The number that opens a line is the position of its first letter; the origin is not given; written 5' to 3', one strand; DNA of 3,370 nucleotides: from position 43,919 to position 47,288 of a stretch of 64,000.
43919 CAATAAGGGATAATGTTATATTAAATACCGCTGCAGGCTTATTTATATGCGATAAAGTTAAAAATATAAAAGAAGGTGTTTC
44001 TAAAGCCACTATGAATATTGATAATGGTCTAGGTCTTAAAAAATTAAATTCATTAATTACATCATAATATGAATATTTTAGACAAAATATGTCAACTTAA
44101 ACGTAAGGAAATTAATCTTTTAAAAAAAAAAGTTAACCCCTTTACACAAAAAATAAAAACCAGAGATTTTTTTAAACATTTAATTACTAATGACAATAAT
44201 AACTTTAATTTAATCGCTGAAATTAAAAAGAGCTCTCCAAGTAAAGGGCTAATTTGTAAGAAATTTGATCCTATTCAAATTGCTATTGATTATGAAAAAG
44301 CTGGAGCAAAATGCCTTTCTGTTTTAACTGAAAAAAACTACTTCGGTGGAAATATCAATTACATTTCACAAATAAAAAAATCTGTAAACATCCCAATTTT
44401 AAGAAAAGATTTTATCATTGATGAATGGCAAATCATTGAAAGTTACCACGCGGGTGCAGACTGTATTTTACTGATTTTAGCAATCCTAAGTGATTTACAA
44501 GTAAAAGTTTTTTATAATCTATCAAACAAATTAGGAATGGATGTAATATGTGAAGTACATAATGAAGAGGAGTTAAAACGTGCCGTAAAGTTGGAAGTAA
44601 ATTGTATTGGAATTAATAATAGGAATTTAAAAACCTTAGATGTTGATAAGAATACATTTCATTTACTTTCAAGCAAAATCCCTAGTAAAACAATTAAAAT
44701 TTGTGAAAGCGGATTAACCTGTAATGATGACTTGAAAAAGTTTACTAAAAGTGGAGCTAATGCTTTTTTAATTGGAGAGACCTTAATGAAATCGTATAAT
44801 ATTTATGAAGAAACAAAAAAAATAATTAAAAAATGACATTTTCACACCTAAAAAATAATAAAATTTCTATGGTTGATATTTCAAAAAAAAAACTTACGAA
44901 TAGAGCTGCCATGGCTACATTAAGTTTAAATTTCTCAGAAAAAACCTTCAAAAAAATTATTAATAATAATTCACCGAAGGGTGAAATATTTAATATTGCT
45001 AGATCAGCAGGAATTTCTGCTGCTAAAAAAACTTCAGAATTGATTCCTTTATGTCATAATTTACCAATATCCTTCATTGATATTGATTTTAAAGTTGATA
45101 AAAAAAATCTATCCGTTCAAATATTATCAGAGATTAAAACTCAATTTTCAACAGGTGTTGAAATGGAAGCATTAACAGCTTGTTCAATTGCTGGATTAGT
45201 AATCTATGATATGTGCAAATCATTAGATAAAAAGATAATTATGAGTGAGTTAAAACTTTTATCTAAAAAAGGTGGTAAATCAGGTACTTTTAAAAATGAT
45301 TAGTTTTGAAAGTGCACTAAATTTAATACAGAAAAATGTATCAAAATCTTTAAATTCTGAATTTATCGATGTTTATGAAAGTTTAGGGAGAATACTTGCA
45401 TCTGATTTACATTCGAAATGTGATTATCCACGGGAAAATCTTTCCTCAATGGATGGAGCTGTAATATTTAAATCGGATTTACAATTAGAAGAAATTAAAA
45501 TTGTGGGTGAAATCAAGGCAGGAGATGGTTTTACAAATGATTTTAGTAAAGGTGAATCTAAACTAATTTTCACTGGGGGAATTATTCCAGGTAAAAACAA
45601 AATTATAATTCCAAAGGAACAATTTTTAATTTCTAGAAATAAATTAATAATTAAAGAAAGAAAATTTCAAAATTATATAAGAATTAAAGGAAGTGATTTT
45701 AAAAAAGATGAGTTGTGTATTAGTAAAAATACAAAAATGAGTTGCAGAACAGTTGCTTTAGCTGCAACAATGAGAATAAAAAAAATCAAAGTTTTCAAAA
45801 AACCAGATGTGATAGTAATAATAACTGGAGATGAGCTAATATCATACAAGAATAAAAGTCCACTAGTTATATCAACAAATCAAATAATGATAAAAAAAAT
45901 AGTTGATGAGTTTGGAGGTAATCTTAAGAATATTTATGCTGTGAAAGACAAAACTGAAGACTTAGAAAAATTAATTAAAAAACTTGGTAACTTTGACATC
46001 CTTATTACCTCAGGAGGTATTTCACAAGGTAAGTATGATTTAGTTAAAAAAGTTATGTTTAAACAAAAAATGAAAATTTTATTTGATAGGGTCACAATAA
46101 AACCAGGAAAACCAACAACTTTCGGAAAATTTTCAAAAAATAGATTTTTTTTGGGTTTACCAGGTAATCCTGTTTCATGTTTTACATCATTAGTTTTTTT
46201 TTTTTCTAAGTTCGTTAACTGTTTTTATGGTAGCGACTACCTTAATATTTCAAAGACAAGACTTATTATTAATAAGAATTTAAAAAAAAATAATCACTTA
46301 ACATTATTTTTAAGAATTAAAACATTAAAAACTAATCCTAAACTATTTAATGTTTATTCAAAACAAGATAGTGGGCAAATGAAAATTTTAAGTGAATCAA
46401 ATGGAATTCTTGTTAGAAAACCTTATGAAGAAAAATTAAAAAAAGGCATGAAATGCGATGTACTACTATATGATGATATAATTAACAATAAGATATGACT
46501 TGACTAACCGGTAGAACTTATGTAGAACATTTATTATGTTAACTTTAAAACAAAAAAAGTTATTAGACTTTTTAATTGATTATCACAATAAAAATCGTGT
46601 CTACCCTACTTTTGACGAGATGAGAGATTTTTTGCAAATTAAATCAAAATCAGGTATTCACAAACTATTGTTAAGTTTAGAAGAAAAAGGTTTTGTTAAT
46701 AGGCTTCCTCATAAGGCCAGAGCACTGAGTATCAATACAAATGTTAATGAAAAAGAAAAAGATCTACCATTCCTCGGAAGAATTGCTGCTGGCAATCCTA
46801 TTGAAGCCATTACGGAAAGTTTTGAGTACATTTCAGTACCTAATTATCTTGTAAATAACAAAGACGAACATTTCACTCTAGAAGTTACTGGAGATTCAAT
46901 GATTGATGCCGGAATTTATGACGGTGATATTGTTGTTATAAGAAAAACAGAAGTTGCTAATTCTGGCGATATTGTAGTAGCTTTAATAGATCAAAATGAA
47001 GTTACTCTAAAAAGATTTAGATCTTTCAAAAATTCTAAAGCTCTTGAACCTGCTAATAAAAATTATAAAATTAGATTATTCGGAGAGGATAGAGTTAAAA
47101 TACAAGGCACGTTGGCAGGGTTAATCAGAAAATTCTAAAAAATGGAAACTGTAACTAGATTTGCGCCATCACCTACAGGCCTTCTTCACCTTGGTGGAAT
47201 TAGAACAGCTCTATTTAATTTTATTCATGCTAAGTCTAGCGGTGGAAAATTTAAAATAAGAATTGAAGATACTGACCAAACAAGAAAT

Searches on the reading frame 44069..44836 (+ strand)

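Call 49: search_protein_families(library=pfam, proteins=[window:44069-44836:+], max_evalue=0.0001)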
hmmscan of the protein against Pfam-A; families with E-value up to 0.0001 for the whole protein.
window:44069-44836:+ (255 aa): 1 family
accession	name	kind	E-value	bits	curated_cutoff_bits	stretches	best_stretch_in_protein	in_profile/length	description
PF00218.27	IGPS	-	8.8e-84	281.1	27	1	4-251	1-253/254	Indole-3-glycerol phosphate synthase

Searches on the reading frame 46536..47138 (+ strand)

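Call 49: search_protein_families(library=pfam, proteins=[window:46536-47138:+], max_evalue=0.0001)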
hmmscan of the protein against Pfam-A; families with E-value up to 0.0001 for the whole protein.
window:46536-47138:+ (200 aa): 2 families
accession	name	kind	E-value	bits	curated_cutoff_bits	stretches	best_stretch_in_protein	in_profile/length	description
PF00717.28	Peptidase_S24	-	8.6e-29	100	23.3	1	78-192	1-114/116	Peptidase S24-like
PF01726.22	LexA_DNA_bind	-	1.5e-11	44.4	23.7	1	2-63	4-65/65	LexA DNA binding domain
